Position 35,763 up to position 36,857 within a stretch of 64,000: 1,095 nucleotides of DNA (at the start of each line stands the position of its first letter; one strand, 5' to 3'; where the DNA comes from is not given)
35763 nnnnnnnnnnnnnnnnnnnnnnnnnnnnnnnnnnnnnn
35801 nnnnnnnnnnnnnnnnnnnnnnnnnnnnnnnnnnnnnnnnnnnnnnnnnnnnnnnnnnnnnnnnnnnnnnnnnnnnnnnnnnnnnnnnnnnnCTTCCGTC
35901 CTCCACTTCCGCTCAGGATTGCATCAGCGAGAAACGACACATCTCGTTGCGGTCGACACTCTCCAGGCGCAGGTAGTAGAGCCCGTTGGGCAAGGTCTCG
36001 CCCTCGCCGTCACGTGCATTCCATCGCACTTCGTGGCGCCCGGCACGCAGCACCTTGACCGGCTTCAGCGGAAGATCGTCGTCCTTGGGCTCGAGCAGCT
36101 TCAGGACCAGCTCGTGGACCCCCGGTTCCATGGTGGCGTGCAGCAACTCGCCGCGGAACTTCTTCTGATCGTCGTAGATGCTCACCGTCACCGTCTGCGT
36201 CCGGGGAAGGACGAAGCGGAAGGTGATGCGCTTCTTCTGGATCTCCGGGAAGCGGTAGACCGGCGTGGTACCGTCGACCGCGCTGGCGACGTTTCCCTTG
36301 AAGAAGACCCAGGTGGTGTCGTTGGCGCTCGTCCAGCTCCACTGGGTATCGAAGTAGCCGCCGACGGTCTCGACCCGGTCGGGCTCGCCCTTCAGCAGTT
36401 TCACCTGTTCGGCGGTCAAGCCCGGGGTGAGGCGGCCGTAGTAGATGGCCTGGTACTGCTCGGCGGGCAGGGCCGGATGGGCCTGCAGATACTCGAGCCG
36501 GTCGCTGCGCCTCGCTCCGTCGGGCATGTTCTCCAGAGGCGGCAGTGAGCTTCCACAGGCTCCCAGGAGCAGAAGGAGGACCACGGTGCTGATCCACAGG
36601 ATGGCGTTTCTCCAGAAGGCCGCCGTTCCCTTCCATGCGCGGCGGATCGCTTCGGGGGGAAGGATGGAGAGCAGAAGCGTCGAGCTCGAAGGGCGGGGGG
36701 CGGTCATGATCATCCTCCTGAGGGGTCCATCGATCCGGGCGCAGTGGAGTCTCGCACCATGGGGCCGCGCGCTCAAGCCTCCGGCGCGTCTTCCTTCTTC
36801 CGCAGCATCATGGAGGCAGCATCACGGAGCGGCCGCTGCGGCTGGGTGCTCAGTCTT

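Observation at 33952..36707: Putative protein O-glycosylation pair: a PMT/ArnT-like membrane glycosyltransferase co-transcribed with a secreted FlgD-domain protein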

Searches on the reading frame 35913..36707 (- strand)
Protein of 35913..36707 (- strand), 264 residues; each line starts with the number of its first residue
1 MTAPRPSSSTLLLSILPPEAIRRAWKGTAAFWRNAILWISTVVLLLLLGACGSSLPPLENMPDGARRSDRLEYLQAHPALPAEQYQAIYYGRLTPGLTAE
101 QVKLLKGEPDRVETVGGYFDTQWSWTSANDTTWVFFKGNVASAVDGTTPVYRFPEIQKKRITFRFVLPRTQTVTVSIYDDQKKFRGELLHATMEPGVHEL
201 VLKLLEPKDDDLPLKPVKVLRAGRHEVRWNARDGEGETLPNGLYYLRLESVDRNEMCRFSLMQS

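Call 3: search_protein_families(library=pfam, proteins=[window:35913-36707:-], max_evalue=1)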
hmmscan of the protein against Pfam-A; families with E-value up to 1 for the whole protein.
window:35913-36707:- (264 aa): 2 families
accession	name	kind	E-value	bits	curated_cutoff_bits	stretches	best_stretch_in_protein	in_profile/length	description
PF13860.13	FlgD_ig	-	1.5e-06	28.5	27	1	215-251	40-76/79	FlgD Ig-like domain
PF10029.15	DUF2271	-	0.045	13.9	27.3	1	221-251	73-103/136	Predicted periplasmic protein (DUF2271)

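Call 4: search_protein_families(library=ncbifam, proteins=[window:35913-36707:-], max_evalue=1)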
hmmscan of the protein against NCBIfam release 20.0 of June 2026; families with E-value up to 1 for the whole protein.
window:35913-36707:- (264 aa): 2 families
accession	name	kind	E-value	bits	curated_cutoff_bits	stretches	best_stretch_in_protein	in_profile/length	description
NF009453.0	PRK12813.1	equivalog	0.00013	21.6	264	1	221-257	144-180/223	flagellar basal body rod modification protein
NF005176.1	PRK06655.1-1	equivalog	0.0043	17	230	1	220-254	119-153/197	flagellar hook assembly protein FlgD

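Call 20: find_homologous_proteins(query=window:35913-36707:-)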
Query window:35913-36707:- (264 aa): 7 proteins with E <= 0.001 among 1982 candidates.
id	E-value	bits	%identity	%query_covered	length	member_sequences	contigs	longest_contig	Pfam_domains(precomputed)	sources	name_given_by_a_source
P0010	8.0e-177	604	100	100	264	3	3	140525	PF13860.13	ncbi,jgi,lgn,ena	-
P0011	1.0e-114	401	80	81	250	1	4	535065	-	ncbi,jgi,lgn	-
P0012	8.6e-108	378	75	82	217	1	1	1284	-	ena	-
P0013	9.1e-99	348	79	73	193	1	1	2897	-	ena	-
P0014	2.7e-85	304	60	84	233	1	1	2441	PF13860.13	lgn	-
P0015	1.9e-79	285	59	83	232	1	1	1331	-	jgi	-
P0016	1.3e-74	269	54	88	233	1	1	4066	PF13860.13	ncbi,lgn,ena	-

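Call 22: find_encoding_contigs(protein=P0011, flank=7000, max_places=3)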
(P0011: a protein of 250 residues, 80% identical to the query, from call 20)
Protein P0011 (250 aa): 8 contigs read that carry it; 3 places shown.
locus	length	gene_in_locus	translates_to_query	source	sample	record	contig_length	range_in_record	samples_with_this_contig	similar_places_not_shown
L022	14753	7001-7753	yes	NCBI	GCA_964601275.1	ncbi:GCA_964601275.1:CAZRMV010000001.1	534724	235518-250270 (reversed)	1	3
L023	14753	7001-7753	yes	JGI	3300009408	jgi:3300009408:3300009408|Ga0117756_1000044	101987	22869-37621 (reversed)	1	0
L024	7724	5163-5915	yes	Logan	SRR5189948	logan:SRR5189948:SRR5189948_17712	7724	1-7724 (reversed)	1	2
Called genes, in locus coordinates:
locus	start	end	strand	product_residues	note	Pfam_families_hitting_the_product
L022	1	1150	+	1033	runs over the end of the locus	PF00128:Alpha-amylase, PF13860:FlgD_ig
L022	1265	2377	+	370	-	PF00005:ABC_tran, PF13304:AAA_21 (faint), PF03459:TOBE (faint), PF17912:OB_MalK, PF08402:TOBE_2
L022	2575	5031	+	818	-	PF02922:CBM_48 (faint), PF00128:Alpha-amylase, PF02806:Alpha-amylase_C, PF13860:FlgD_ig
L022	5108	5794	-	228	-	-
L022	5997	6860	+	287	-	PF00149:Metallophos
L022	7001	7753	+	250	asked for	-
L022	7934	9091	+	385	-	PF13173:AAA_14, PF13401:AAA_22 (faint), PF13635:DUF4143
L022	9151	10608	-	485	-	PF05221:AdoHcyase, PF00670:AdoHcyase_NAD, PF02826:2-Hacid_dh_C, PF07991:KARI_N (weak)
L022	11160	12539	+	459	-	PF02517:Rce1-like (weak)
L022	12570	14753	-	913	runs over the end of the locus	-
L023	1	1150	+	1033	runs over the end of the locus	PF00128:Alpha-amylase, PF13860:FlgD_ig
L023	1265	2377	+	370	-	PF00005:ABC_tran, PF13304:AAA_21 (faint), PF03459:TOBE (faint), PF17912:OB_MalK, PF08402:TOBE_2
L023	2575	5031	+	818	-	PF02922:CBM_48 (faint), PF00128:Alpha-amylase, PF02806:Alpha-amylase_C, PF13860:FlgD_ig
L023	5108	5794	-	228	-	-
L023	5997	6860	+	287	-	PF00149:Metallophos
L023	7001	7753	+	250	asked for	-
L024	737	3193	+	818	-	PF02922:CBM_48 (faint), PF00128:Alpha-amylase, PF02806:Alpha-amylase_C, PF13860:FlgD_ig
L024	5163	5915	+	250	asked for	-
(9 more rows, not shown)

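Call 23: find_encoding_contigs(protein=P0016, flank=7000, max_places=3)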
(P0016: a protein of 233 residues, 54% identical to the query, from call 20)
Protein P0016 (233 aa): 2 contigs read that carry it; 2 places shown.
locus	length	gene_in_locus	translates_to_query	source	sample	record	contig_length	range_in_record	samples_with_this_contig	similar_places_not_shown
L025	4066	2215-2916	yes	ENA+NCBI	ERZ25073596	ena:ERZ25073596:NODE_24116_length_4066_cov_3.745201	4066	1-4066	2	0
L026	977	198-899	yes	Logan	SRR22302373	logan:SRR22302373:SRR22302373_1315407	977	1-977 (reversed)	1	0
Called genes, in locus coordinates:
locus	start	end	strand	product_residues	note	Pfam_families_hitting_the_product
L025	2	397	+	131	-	?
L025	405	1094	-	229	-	-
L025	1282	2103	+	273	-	PF00149:Metallophos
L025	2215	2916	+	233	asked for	PF13860:FlgD_ig (faint)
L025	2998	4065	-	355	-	?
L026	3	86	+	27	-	?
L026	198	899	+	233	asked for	PF13860:FlgD_ig (faint)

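Call 24: find_encoding_contigs(protein=P0010, flank=7000, max_places=3)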
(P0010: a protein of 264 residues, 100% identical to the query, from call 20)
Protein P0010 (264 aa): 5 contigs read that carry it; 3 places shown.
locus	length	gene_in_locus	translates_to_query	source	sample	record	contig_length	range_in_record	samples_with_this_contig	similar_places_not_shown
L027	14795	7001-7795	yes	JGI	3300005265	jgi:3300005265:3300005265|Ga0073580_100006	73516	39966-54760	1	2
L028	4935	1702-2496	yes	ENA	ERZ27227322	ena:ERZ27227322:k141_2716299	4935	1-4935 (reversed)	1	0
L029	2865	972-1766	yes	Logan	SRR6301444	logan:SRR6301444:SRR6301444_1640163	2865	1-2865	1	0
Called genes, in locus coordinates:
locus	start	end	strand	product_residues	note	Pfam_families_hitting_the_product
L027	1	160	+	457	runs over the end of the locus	-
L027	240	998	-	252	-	PF00174:Oxidored_molyb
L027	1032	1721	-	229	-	PF00230:MIP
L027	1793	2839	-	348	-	PF08240:ADH_N, PF00107:ADH_zinc_N, PF13602:ADH_zinc_N_2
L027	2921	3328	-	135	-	PF06271:RDD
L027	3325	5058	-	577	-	PF00924:MS_channel_2nd, PF21082:MS_channel_3rd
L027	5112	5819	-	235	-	-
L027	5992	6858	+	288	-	PF00149:Metallophos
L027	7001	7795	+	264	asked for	PF13860:FlgD_ig (faint)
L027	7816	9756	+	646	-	-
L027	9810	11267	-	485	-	PF05221:AdoHcyase, PF00670:AdoHcyase_NAD, PF02826:2-Hacid_dh_C, PF07991:KARI_N (weak)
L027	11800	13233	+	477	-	PF02517:Rce1-like (weak)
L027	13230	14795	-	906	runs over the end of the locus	-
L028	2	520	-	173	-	?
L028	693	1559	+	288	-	PF00149:Metallophos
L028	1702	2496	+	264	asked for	PF13860:FlgD_ig (faint)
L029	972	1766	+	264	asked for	PF13860:FlgD_ig (faint)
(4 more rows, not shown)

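Call 38: predict_structure(alignment_id=A2)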
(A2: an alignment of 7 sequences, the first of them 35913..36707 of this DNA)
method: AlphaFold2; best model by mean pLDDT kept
length: 264 residues; sequences in the alignment: 7
mean_pLDDT: 65.6   pTM: 0.44
mean pLDDT of the five models: 65.6, 57.7, 56.9, 55.0, 47.3
residues with pLDDT >= 90: 0; 70-90: 125; 50-70: 79; < 50: 60
segments of 3 or more residues with pLDDT < 50: 1-17, 20-29, 44-55, 146-150, 259-262
pLDDT, mean of each block of 10 residues (from residue 1): 38 42 47 51 45 48 74 87 86 72 79 63 66 68 52 56 74 77 76 84 72 73 83 78 69 51 51
secondary structure, 60 per line:
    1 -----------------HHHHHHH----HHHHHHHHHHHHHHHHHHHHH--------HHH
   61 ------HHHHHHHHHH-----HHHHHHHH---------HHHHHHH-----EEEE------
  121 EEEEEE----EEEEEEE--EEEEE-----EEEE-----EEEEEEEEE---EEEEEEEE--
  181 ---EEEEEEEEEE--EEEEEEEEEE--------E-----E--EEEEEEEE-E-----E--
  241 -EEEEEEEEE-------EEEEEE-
elements in order: H18-24 H29-49 H67-76 H82-89 H99-105 E111-114 E121-126 E131-137 E140-144 E150-153 E159-167 E171-178 E184-193 E196-205 E223-230 E242-250 E258-263

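Call 46: fold_search(model_id=the predicted structure, library=pdb)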
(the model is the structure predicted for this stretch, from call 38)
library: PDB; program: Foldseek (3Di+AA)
matches with E <= 10: 701; with E <= 0.001: 0
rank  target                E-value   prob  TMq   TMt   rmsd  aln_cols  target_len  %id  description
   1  7eha_B                2.0e-03  1.00  0.24  0.36   4.3       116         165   16  Crystal structure of the flagellar hook cap from Salmonella enterica serovar Typhimurium (released 2021-11-24)
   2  6xj9_B                2.0e-03  0.96  0.26  0.12   7.6       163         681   12  Structure of PfGH50B (released 2020-09-16)
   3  7eha_C                3.2e-03  1.00  0.24  0.37   4.1       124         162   14  Crystal structure of the flagellar hook cap from Salmonella enterica serovar Typhimurium (released 2021-11-24)
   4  7bhq_C                3.6e-03  0.97  0.23  0.30  19.1       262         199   12  In situ assembled Salmonella FlgD hook cap complex (released 2021-05-05)
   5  7bhq_A                5.5e-03  1.00  0.23  0.29   4.5       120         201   14  In situ assembled Salmonella FlgD hook cap complex (released 2021-05-05)
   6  7eha_E                6.6e-03  1.00  0.23  0.35   4.4       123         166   15  Crystal structure of the flagellar hook cap from Salmonella enterica serovar Typhimurium (released 2021-11-24)
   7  7bhq_B                6.6e-03  0.99  0.24  0.30   7.1       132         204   15  In situ assembled Salmonella FlgD hook cap complex (released 2021-05-05)
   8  4bq5_A                6.6e-03  0.91  0.29  0.13   6.9       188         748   10  Structural analysis of an exo-beta-agarase (released 2013-08-14)
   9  3osv_D                7.0e-03  1.00  0.24  0.45   5.0       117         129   14  The crytsal structure of FLGD from P. Aeruginosa (released 2011-05-04)
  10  7eha_A                7.8e-03  1.00  0.24  0.33   4.3       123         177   15  Crystal structure of the flagellar hook cap from Salmonella enterica serovar Typhimurium (released 2021-11-24)
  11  6xj9_A                7.8e-03  0.84  0.25  0.12   7.8       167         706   10  Structure of PfGH50B (released 2020-09-16)
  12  7bhq_D                7.8e-03  0.69  0.21  0.27  27.2       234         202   15  In situ assembled Salmonella FlgD hook cap complex (released 2021-05-05)
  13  7eh9_B                8.3e-03  1.00  0.23  0.42   4.1       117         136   15  Crystal structure of the flagellar hook cap fragment from Salmonella enterica serovar Typhimurium (released 2021-11-24)
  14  4bq2_D                1.1e-02  0.80  0.26  0.12   7.3       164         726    8  Structural analysis of an exo-beta-agarase (released 2013-08-14)
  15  4bq3_D                1.3e-02  0.80  0.27  0.11  12.1       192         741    8  Structural analysis of an exo-beta-agarase (released 2013-08-14)
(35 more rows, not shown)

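Call 59: search_protein_families(library=ncbifam, proteins=[L022:2575-5031:+], max_evalue=0.1)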
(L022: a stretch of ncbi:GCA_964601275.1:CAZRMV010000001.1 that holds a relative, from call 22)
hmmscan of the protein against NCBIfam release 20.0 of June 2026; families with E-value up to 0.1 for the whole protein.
L022:2575-5031:+ (818 aa): 50 families (the best 25 are shown)
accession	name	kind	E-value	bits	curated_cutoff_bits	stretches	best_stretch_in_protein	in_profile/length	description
NF003811.1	PRK05402.1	equivalog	5.3e-67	226.7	741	1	142-709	27-618/619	1,4-alpha-glucan branching protein GlgB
TIGR02402.1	trehalose_TreZ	equivalog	1e-66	225.4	538.8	1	148-474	3-315/545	malto-oligosyltrehalose trehalohydrolase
NF008967.0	PRK12313.1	equivalog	3.8e-65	220.5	577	1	136-710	27-627/633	1,4-alpha-glucan branching protein GlgB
TIGR01515.1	branching_enzym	equivalog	1.9e-54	185.3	463.95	1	143-708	27-606/607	1,4-alpha-glucan branching enzyme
NF009221.0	PRK12568.1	equivalog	2.2e-45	155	1270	1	145-708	154-741/745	1,4-alpha-glucan branching enzyme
NF011293.0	PRK14705.1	equivalog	4.7e-41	140.4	2376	1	88-702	590-1214/1224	1,4-alpha-glucan branching enzyme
NF011294.0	PRK14706.1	equivalog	8.1e-40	136.7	1284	1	141-714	38-628/642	1,4-alpha-glucan branching enzyme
TIGR02104.1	pulA_typeI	equivalog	1.2e-27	96.3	504.5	2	276-403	171-319/605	type I pullulanase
TIGR02100.1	glgX_debranch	equivalog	2.3e-23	82.1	640.9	1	176-409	90-347/688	glycogen debranching protein GlgX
NF041321.1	Alpha-amyl_MalA_Halo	equivalog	1.1e-21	76.9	875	2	240-408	258-430/666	alpha-amylase MalA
NF041090.1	Cyc-maltodext_AglB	equivalog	2.3e-18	66.3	540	2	271-405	67-208/470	cyclomaltodextrinase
TIGR02456.1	treS_nterm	equivalog_domain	7.7e-18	64.3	678.35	2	241-350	5-108/539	maltose alpha-D-glucosyltransferase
TIGR02403.1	trehalose_treC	equivalog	1.6e-15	56.8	799.05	2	271-349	29-106/544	alpha,alpha-phosphotrehalase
NF008051.0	PRK10785.1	equivalog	6.5e-15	54.3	568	2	539-643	459-560/607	maltodextrin glucosidase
NF051899.1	BetGalacBglAAgro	equivalog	8.8e-15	54.1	900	3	270-350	29-108/537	beta-galactosidase BglA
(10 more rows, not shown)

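Call 62: search_solved_structures(query=A2, max_evalue=10, show_alignments=2)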
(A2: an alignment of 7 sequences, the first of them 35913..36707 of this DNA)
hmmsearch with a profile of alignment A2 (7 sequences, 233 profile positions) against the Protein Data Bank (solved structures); distinct sequences matched with E-value up to 10: 10.
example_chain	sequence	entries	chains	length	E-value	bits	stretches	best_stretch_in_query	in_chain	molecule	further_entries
7eh9_A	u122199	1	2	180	0.27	13.6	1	188-217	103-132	Basal-body rod modification protein FlgD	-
9if7_SA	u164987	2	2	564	0.3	13.5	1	177-225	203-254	MI domain-containing protein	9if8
5kba_A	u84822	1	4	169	0.34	13.3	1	110-137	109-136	Designed protein ANK1C2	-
7bhq_A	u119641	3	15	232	0.4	13.1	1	188-217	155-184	Basal-body rod modification protein FlgD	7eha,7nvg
6tpb_A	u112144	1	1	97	0.68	12.3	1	166-213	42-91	Putative copper resistance protein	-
7bk5_AAA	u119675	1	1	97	0.72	12.3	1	166-213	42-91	Putative copper resistance protein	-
6nfq_A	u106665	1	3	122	0.8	12.1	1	166-213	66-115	CopC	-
5m11_A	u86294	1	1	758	1.1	11.7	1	194-230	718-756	Immunoreactive 84kD antigen PG93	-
7bk7_AAA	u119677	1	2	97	1.2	11.5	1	166-206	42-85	Putative copper resistance protein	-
6nfr_A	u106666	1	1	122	1.8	10.9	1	166-204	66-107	CopC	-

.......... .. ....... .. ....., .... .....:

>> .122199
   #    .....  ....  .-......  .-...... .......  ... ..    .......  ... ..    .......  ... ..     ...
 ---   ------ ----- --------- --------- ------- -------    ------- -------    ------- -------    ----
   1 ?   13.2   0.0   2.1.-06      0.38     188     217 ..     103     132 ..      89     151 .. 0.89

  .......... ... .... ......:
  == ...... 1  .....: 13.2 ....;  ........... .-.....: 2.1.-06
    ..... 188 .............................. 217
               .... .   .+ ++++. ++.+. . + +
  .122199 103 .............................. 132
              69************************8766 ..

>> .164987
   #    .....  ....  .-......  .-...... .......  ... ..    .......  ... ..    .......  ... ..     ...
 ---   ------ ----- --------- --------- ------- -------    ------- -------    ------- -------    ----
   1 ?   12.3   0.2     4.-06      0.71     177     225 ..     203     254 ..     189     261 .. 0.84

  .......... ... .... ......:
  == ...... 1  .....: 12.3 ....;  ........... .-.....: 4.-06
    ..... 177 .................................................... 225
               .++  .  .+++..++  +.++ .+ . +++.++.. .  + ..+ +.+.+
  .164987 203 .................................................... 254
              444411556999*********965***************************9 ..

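Call 64: find_related_loci(query=A2, collection=metagenome_contigs, flank=4000)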
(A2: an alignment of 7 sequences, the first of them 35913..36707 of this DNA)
Query A2 (264 aa) in metagenome_contigs; peptide patterns used: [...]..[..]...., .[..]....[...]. (x = any residue, [..] = any of these).
203 stretches matched a pattern; 2 encode a relative of the query (tblastn E <= 1e-3); 2 distinct loci.
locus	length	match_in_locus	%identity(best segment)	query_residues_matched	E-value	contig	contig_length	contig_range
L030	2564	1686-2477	100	1-264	0e+0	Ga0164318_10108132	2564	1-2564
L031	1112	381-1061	51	37-263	1e-81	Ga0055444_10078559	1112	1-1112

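Call 66: find_encoding_contigs(protein=P0014, flank=3000, max_places=2)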
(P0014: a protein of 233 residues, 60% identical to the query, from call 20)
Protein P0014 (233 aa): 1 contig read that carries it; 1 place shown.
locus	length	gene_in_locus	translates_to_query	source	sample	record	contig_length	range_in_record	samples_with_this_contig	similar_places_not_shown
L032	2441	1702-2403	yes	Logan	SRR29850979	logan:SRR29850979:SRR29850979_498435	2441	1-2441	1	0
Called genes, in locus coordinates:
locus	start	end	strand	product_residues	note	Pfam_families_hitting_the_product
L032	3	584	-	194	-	?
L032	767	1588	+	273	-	PF00149:Metallophos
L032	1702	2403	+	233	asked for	PF13860:FlgD_ig (faint)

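Call 67: find_encoding_contigs(protein=P0013, flank=3000, max_places=2)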
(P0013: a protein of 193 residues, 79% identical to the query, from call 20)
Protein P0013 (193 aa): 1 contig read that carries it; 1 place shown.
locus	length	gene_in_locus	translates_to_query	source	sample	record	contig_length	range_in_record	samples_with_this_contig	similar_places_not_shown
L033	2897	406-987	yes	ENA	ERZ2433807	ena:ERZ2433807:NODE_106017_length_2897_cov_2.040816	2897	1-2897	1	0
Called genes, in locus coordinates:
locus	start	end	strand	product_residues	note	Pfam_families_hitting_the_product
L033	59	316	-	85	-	PF07238:PilZ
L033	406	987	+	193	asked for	-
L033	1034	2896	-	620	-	?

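Call 69: find_encoding_contigs(protein=P0012, flank=3000, max_places=2)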
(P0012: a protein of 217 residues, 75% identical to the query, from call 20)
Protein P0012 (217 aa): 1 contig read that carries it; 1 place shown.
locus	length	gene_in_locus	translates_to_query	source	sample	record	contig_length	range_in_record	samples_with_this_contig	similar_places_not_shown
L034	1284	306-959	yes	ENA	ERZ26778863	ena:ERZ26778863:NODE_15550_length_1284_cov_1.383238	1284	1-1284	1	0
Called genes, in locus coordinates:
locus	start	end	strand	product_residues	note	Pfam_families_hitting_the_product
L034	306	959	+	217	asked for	-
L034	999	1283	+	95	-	?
